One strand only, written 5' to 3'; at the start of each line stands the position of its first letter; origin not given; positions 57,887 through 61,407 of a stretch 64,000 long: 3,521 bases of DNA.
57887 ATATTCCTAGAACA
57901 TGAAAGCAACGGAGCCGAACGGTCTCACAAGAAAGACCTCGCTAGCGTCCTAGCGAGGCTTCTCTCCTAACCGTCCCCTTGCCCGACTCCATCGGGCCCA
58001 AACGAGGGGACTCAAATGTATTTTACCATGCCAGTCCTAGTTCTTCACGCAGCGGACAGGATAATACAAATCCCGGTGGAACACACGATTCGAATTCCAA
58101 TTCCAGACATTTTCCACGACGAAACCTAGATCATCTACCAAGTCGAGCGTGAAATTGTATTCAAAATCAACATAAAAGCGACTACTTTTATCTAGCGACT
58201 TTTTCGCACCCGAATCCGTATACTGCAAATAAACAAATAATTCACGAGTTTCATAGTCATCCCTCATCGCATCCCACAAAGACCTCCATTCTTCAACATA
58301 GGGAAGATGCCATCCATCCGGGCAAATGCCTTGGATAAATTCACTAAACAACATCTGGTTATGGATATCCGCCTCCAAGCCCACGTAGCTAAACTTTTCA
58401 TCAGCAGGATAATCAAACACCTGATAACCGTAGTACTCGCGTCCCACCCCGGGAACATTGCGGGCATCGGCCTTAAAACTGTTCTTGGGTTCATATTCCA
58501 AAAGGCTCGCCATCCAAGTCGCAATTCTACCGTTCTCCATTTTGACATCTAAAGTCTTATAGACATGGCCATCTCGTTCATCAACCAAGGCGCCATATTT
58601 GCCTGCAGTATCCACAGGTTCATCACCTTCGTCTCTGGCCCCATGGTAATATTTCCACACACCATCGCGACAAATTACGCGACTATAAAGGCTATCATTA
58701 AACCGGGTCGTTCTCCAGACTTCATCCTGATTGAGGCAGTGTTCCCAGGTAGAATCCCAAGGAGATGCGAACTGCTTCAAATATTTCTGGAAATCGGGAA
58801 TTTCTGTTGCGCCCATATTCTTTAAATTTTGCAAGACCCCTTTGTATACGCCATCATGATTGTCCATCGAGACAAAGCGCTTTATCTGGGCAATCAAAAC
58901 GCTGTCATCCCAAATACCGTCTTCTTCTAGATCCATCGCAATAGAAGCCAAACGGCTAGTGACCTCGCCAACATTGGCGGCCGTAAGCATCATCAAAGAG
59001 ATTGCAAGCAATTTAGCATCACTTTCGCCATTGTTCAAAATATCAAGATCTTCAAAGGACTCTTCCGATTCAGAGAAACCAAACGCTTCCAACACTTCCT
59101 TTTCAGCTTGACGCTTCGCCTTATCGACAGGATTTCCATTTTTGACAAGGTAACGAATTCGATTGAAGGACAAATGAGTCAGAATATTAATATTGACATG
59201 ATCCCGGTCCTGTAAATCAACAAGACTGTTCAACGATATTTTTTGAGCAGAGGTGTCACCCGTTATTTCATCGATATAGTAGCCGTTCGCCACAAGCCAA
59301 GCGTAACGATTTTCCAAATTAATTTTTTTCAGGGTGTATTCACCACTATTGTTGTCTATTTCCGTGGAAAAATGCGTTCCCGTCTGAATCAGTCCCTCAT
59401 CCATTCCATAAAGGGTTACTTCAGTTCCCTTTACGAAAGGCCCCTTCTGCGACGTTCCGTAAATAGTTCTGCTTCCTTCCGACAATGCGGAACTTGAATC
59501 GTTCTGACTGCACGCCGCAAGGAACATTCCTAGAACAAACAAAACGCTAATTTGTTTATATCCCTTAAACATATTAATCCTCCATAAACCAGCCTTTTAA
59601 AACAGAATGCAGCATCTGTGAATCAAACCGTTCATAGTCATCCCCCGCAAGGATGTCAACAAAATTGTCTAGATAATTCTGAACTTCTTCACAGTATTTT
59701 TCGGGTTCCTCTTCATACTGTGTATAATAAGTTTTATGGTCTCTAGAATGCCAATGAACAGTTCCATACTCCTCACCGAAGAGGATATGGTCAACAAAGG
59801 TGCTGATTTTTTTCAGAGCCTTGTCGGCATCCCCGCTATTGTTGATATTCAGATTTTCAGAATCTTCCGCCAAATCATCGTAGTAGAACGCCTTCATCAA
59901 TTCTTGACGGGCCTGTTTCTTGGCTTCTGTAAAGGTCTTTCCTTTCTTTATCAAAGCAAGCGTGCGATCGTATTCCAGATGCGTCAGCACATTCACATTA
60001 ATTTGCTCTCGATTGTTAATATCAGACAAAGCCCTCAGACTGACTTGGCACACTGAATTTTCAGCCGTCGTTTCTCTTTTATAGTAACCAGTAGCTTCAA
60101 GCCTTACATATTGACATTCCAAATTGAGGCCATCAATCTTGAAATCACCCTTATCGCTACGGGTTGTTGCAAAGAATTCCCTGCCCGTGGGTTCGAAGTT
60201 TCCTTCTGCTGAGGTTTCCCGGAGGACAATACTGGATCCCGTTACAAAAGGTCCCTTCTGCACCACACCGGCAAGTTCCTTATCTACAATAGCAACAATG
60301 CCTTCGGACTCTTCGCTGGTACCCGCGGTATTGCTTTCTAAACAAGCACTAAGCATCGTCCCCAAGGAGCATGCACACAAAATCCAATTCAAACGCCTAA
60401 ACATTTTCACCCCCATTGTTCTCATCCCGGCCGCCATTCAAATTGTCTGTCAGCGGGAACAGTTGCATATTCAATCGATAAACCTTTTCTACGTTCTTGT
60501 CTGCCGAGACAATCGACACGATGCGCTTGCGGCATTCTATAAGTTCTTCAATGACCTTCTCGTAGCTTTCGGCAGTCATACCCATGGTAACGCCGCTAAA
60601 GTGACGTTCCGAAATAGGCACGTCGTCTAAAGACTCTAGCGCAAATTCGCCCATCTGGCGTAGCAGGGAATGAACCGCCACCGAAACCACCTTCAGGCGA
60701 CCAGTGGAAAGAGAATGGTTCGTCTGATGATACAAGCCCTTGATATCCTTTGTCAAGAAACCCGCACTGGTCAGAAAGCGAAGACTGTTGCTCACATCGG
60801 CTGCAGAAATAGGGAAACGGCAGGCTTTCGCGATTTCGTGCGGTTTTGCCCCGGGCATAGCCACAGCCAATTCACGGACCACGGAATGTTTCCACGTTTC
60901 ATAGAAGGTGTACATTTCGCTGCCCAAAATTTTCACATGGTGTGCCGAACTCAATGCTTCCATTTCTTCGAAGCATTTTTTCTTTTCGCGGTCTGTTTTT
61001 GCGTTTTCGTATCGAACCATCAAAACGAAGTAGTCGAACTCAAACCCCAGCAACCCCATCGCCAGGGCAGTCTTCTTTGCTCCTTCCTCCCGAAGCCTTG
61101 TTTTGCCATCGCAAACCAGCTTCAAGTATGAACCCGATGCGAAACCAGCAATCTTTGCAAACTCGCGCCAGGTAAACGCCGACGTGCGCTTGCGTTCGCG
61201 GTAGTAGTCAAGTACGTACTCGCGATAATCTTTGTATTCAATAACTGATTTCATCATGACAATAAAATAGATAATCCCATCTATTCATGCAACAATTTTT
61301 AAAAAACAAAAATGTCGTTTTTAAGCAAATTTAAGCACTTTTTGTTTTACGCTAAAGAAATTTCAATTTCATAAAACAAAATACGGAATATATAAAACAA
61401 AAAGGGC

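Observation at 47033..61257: Three co-oriented cassettes: TIGR02147/DUF4423 HTH gene followed by modular surface lipoproteins with swapped C-terminal domains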

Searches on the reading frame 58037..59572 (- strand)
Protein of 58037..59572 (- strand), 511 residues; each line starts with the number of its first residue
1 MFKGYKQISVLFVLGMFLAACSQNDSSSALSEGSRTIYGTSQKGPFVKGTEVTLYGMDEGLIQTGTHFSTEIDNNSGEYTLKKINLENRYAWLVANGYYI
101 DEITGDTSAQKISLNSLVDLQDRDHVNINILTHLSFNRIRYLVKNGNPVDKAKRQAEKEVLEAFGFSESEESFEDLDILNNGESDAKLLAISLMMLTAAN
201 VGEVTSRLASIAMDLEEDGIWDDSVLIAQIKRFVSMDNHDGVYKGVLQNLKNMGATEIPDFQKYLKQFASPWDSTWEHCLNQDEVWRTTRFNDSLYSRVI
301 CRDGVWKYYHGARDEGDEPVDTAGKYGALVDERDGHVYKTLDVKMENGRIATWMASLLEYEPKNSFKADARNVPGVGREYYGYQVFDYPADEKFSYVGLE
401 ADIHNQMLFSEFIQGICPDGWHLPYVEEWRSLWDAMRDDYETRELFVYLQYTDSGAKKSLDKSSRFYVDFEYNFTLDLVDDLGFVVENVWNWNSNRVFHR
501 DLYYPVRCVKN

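Call 4: search_protein_families(library=ncbifam, proteins=[window:58037-59572:-], max_evalue=0.01)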
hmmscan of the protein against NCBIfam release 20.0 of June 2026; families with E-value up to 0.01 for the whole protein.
window:58037-59572:- (511 aa): 1 family
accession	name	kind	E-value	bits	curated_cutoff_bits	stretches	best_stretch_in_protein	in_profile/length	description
TIGR02145.1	Fib_succ_major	domain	7.6e-18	65.8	41.65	1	329-493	2-121/176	FISUMP domain-containing protein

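Call 5: search_protein_families(library=pfam, proteins=[window:58037-59572:-], max_evalue=0.01)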
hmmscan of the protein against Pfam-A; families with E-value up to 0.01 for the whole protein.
window:58037-59572:- (511 aa): 1 family
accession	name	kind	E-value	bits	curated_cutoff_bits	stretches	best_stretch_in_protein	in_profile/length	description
PF09603.15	Fib_succ_major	-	1.8e-06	28.7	33.9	1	360-444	34-94/187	Fibrobacter succinogenes major domain (Fib_succ_major)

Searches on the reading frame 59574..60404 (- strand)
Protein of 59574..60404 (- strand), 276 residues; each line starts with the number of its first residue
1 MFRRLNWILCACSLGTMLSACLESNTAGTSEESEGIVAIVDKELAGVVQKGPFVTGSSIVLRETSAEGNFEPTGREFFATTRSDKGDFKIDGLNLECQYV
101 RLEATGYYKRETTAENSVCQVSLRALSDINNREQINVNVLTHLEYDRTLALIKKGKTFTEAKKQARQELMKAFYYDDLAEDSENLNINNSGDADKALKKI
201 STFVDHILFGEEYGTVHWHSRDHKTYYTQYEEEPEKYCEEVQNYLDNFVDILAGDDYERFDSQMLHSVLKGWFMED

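Call 4: search_protein_families(library=ncbifam, proteins=[window:59574-60404:-], max_evalue=0.01)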
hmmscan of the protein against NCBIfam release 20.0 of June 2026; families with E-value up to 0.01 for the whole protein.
window:59574-60404:- (276 aa): 0 families

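Call 5: search_protein_families(library=pfam, proteins=[window:59574-60404:-], max_evalue=0.01)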
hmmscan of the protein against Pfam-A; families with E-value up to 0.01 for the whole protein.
window:59574-60404:- (276 aa): 0 families

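Call 64: find_homologous_proteins(query=A6, max_evalue=0.001)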
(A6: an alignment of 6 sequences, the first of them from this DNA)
Query A6 (6 sequences) (276 aa, profile of the alignment): 305 proteins with E <= 0.001 among 8000 candidates; the best 120 are listed.
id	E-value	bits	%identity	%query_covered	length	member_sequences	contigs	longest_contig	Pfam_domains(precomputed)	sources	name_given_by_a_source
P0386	5.5e-119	415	45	68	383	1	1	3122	-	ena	-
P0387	3.7e-118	412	44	72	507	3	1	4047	-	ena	-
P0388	1.0e-117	411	41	74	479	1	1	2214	-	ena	-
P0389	2.7e-117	409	43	72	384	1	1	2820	-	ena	-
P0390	6.3e-117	408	44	70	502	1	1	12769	-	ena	-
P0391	6.3e-116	405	44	72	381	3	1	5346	-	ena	-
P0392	4.4e-115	402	44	73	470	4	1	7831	-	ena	-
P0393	1.2e-114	400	48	72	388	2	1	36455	-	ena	-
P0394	1.6e-114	400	39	73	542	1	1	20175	-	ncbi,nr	ncbi:MAG: hypothetical protein IJ912_04795 [Fibrobacter sp.]|nr:hypothetical protein [Fibrobacter sp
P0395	2.7e-114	399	40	73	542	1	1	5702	-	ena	-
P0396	1.5e-113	397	39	73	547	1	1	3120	-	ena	-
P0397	2.2e-113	396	38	73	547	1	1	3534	-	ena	-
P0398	2.6e-113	396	38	73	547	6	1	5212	-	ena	-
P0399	4.2e-113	395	39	73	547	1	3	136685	-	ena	-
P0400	4.6e-113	395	39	73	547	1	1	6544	-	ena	-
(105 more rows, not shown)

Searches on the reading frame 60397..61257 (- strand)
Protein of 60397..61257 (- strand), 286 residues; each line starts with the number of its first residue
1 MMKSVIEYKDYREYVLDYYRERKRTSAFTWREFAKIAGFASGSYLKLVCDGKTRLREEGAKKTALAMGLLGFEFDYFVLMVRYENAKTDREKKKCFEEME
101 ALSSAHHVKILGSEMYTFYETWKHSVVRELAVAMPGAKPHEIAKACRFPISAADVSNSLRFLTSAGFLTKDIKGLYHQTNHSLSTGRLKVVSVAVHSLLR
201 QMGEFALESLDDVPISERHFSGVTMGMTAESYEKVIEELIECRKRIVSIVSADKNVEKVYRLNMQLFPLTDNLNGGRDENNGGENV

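Call 4: search_protein_families(library=ncbifam, proteins=[window:60397-61257:-], max_evalue=0.01)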
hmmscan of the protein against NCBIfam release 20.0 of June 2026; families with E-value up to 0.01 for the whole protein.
window:60397-61257:- (286 aa): 1 family
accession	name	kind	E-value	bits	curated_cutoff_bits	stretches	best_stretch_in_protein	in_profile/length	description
TIGR02147.1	Fsuc_second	paralog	5.2e-85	285.2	50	1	2-271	1-271/272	TIGR02147 family protein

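Call 5: search_protein_families(library=pfam, proteins=[window:60397-61257:-], max_evalue=0.01)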
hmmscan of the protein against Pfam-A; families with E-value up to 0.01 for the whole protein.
window:60397-61257:- (286 aa): 1 family
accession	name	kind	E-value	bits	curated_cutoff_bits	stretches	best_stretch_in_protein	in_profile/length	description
PF14394.12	DUF4423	-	1.1e-25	90.7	30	1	108-269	7-165/165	Domain of unknown function (DUF4423)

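Call 83: search_protein_families(library=padloc, proteins=[window:60397-61257:-], max_evalue=0.001)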
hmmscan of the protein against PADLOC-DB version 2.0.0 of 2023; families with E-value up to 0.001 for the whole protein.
window:60397-61257:- (286 aa): 0 families
